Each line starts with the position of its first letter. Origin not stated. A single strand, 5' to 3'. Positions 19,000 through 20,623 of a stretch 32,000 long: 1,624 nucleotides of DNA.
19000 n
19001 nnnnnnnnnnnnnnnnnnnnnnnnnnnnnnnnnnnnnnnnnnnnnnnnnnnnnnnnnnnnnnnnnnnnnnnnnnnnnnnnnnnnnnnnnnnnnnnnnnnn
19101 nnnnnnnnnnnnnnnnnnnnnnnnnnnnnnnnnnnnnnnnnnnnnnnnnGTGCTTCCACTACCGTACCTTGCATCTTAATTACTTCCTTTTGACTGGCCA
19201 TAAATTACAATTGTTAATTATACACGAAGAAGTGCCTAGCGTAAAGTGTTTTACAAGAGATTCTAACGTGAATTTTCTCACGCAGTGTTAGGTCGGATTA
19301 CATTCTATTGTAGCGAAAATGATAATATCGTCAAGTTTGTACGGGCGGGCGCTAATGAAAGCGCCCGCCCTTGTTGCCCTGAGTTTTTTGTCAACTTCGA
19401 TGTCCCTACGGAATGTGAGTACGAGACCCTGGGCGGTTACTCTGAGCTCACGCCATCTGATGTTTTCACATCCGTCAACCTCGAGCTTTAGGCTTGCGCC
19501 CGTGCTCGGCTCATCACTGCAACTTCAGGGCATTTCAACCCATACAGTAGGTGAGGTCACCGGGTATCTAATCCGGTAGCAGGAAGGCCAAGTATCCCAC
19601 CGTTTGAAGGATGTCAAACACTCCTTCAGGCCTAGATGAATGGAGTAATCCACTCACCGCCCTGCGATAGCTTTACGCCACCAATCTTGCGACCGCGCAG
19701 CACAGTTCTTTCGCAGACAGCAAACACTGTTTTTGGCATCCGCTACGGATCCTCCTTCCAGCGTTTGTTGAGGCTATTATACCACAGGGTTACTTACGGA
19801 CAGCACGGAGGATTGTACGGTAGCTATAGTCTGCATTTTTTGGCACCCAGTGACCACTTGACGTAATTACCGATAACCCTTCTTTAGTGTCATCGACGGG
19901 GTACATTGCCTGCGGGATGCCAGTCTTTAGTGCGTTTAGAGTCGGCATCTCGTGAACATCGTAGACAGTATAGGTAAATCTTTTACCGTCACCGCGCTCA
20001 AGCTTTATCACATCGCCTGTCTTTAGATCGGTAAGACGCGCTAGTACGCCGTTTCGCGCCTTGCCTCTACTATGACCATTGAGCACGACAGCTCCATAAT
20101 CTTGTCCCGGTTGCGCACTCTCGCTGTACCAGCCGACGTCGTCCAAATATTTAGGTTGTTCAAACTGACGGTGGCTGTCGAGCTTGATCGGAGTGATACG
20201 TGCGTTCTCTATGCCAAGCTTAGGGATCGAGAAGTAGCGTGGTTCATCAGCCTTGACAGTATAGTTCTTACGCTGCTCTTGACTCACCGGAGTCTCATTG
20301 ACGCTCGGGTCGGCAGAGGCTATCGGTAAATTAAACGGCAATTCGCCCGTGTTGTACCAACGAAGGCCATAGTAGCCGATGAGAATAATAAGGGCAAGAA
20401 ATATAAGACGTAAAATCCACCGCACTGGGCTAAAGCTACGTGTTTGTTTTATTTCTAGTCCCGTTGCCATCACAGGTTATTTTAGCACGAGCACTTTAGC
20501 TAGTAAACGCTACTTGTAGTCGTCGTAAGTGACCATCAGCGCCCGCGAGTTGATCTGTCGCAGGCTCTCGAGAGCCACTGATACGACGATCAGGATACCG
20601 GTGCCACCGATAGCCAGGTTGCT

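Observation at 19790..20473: Sortase-fold protein with no cysteine: the TLxTC site reads VITSS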

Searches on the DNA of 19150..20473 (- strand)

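Call 55: search_rna_families(source=window, start=19150, end=19850, threshold=evalue, max_evalue=1)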
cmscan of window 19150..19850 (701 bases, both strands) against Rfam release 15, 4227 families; matches with E-value up to 1: 1.
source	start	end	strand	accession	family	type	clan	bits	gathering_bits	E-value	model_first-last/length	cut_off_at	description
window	19218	19382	+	RF00558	L20_leader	Cis-reg; leader;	-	24.4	58.7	0.019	1-127/127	no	Ribosomal protein L20 leader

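Call 85: search_rna_families(sources=[L003, L007, L009, L006, L016, L013, L018], threshold=evalue, max_evalue=0.1)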
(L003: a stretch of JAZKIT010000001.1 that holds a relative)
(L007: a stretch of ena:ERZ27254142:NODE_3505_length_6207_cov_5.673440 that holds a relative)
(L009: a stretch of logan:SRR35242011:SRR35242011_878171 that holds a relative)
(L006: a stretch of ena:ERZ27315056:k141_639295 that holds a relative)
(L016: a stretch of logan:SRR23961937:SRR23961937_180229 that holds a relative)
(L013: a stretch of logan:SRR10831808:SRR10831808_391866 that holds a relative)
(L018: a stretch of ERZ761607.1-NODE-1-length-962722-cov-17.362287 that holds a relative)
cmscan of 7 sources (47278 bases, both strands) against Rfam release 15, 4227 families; matches with E-value up to 0.1: 0.
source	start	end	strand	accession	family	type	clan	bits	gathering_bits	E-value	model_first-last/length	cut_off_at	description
